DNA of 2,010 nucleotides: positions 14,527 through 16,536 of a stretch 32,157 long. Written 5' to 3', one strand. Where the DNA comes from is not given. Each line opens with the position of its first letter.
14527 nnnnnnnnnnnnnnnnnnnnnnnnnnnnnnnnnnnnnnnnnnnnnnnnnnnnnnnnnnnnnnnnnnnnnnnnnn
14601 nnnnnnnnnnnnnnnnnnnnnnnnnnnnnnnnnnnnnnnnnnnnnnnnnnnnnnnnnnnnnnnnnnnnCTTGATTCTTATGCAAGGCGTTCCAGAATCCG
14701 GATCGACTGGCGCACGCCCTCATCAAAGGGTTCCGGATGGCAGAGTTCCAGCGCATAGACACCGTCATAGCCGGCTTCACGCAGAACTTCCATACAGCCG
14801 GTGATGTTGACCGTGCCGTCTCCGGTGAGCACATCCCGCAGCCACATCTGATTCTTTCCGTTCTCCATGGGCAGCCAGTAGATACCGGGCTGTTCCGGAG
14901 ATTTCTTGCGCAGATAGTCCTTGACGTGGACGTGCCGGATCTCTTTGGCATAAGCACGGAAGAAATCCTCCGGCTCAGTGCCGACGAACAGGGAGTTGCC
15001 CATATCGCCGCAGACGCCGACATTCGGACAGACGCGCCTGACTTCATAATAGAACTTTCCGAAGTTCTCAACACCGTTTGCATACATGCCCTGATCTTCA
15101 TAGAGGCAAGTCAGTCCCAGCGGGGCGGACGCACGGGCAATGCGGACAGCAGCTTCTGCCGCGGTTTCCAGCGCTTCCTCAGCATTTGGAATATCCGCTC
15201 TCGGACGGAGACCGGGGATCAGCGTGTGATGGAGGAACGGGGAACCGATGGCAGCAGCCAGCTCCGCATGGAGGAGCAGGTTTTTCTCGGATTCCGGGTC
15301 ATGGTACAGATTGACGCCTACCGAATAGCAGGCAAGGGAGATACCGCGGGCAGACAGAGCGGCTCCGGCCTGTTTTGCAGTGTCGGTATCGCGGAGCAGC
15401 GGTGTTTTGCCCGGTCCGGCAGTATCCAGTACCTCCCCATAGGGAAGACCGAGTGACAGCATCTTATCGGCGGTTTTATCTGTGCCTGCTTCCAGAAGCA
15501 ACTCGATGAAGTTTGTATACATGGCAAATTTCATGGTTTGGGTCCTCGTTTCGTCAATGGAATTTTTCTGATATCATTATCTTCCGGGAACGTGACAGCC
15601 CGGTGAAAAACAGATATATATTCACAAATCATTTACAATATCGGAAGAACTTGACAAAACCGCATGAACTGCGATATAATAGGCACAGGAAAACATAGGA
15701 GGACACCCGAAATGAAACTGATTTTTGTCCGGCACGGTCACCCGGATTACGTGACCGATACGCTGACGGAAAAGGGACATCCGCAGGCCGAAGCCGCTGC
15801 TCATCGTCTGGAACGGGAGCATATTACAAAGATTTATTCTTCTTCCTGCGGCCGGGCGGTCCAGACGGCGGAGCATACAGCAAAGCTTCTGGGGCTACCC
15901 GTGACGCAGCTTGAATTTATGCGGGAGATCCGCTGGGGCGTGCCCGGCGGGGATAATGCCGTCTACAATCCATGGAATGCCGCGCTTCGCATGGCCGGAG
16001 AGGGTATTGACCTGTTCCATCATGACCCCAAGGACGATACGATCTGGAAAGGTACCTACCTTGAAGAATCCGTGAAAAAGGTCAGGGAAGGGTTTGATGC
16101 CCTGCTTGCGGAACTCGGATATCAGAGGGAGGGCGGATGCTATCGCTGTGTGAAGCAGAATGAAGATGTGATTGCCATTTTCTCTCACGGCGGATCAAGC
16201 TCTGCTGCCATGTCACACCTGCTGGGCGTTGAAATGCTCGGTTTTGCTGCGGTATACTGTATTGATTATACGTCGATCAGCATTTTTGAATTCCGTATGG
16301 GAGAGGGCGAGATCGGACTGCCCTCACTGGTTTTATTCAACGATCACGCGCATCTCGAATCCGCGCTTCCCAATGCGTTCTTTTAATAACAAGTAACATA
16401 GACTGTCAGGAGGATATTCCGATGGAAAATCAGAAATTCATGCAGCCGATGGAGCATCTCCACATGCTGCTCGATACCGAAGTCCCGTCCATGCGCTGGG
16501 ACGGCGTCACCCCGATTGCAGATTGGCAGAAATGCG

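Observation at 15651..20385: Four-gene operon under a consensus promoter: histidine phosphatase, alpha/beta hydrolase, nucleoside-hydrolase-like protein and a 601-aa unknown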

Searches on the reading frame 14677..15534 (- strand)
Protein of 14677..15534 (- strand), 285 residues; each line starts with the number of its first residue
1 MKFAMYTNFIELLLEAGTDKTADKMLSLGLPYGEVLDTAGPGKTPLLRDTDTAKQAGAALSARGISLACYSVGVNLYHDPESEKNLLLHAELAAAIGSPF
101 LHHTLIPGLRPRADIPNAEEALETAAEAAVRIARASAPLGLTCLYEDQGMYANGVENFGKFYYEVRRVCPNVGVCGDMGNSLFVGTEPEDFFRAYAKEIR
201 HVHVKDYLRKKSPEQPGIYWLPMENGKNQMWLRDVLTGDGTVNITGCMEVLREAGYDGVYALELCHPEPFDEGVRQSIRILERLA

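Call 13: search_protein_families(library=pfam, proteins=[window:14677-15534:-], max_evalue=0.001)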
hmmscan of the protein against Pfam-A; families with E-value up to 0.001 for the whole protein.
window:14677-15534:- (285 aa): 1 family
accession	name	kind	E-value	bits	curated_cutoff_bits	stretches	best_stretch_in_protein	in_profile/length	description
PF01261.30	AP_endonuc_2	-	1.5e-23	84.3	31.1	1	27-283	6-248/249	Xylose isomerase-like TIM barrel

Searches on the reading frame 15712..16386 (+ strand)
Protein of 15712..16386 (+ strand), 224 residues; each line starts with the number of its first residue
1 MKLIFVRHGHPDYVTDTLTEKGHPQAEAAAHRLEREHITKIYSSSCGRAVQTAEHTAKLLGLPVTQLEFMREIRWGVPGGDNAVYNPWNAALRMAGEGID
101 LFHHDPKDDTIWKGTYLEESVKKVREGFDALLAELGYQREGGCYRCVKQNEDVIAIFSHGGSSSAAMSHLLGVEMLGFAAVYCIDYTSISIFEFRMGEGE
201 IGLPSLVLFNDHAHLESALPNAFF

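Call 9: search_protein_families(library=pfam, proteins=[window:15712-16386:+], max_evalue=0.01)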
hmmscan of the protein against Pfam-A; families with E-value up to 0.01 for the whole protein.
window:15712-16386:+ (224 aa): 1 family
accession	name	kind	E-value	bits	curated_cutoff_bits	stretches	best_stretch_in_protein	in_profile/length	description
PF00300.27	His_Phos_1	-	1e-25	91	21.7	1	3-201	1-188/194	Histidine phosphatase superfamily (branch 1)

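Call 10: search_protein_families(library=ncbifam, proteins=[window:15712-16386:+], max_evalue=0.01)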
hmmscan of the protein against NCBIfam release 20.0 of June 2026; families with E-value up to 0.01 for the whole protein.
window:15712-16386:+ (224 aa): 9 families
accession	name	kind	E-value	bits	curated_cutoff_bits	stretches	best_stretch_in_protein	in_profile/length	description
TIGR03162.1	ribazole_cobC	equivalog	6.3e-12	45.3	162.9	1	3-177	1-162/176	alpha-ribazole phosphatase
NF045917.1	PhserinePhPspA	equivalog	1.4e-11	44.4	350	1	16-193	26-183/211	phosphoserine phosphatase PspA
NF038349.1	dPGM_arch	equivalog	4.7e-10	39.7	225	1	15-77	23-85/194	2,3-diphosphoglycerate-dependent phosphoglycerate mutase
NF009994.0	PRK13463.1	equivalog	4.5e-09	36.4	277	1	16-201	27-193/203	phosphoserine phosphatase 1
NF005567.0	PRK07238.1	equivalog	8.4e-09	35.2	326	1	17-80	203-267/378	bifunctional RNase H/acid phosphatase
TIGR03848.1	MSMEG_4193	subfamily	4.4e-08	32.8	203.85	1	17-77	26-86/204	MSMEG_4193 family putative phosphomutase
NF002901.0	PRK03482.1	equivalog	3.2e-07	30.2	261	1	16-77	26-87/215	2,3-diphosphoglycerate-dependent phosphoglycerate mutase GpmB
TIGR00249.1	sixA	equivalog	3.1e-05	23.9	74.5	1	1-83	1-85/154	phosphohistidine phosphatase SixA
NF011580.0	PRK15004.1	equivalog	0.0081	16.2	250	0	16-76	25-85/203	adenosylcobalamin/alpha-ribazole phosphatase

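Call 35: search_solved_structures(query=window:15712-16386:+, max_evalue=0.001, show_alignments=1)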
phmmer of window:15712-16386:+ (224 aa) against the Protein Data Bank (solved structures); distinct sequences matched with E-value up to 0.001: 4.
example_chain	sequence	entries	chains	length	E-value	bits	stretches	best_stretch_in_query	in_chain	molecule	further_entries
4ij5_A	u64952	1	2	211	5.8e-05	26.2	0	15-78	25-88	Phosphoserine phosphatase 1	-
1ebb_A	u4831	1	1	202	5.8e-05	26.1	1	16-76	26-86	PHOSPHATASE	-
1h2e_A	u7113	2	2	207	6.1e-05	26.1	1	16-76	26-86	PHOSPHATASE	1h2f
4ij6_A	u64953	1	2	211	9.5e-05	25.5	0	16-78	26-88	Phosphoserine phosphatase 1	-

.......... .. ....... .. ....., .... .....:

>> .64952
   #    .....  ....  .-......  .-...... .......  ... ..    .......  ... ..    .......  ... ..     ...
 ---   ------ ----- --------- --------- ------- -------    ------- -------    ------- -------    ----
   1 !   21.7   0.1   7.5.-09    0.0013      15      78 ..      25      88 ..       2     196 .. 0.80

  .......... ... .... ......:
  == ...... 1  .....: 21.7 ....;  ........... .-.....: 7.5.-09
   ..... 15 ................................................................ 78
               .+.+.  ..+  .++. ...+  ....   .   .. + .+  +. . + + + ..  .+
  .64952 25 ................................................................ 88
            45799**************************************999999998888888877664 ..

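Call 80: search_protein_representatives(protein=window:15712-16386:+)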
Query: 224 residues. Proteins with E-value up to 0.001 (for the whole library): 1642; up to 1e-10: 530; up to 1e-30: 45. The best 150 are listed.
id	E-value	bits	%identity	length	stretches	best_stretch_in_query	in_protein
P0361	3.2e-68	246.2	52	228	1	1-223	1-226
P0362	9.5e-55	202.1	48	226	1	1-216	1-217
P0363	1.3e-51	191.9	49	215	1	1-215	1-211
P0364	1.6e-51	191.6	45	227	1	1-218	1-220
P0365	2.3e-50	187.8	44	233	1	1-217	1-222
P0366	4.8e-50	186.7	44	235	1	1-217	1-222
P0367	8.5e-50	185.9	44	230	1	1-217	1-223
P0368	8.7e-49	182.6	48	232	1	1-215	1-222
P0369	1.2e-48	182.2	45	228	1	1-218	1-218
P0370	8.0e-48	179.5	47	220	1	1-215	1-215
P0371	1.0e-46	175.8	44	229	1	1-217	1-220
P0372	1.2e-46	175.6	42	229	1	1-216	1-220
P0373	4.8e-46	173.7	45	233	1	1-217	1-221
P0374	2.2e-45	171.5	44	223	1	1-216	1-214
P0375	1.2e-44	169.1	49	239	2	1-76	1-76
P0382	4.6e-41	157.4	40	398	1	2-217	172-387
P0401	4.5e-33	131.2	39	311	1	1-218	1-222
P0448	4.7e-23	98.5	40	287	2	1-65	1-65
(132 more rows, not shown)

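Call 81: search_protein_families(library=pfam, proteins=[P0382, P0401, P0361, P0448], max_evalue=0.001)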
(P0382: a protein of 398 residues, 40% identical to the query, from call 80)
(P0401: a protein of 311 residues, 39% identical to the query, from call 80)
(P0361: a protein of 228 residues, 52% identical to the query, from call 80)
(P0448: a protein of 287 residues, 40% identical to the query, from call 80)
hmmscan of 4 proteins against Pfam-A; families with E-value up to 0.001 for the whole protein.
P0382 (398 aa): 4 families
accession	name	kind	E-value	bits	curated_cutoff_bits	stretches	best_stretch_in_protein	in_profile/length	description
PF00300.27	His_Phos_1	-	4.3e-21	75.9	21.7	1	174-364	2-181/194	Histidine phosphatase superfamily (branch 1)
PF00583.31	Acetyltransf_1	-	2.8e-11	44.1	20.7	1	48-148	19-115/116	Acetyltransferase (GNAT) family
PF13302.13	Acetyltransf_3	-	1.4e-10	42.5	25.4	1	63-149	52-137/138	Acetyltransferase (GNAT) domain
PF13508.13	Acetyltransf_7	-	0.00064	20.5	27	0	63-148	3-81/84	Acetyltransferase (GNAT) domain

P0401 (311 aa): 2 families
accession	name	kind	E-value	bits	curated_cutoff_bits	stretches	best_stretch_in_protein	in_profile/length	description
PF00300.27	His_Phos_1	-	3.8e-22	79.3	21.7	2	3-79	1-85/194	Histidine phosphatase superfamily (branch 1)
PF14131.11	DUF4298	-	3.9e-13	49.7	27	1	227-304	1-78/87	Domain of unknown function (DUF4298)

P0361 (228 aa): 1 family
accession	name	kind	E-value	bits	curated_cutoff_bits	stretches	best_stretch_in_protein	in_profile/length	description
PF00300.27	His_Phos_1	-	1.2e-22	81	21.7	1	3-91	1-99/194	Histidine phosphatase superfamily (branch 1)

P0448 (287 aa): 1 family
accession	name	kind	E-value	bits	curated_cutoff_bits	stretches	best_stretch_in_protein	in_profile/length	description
PF00300.27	His_Phos_1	-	1.2e-15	58.2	21.7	1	3-93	1-95/194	Histidine phosphatase superfamily (branch 1)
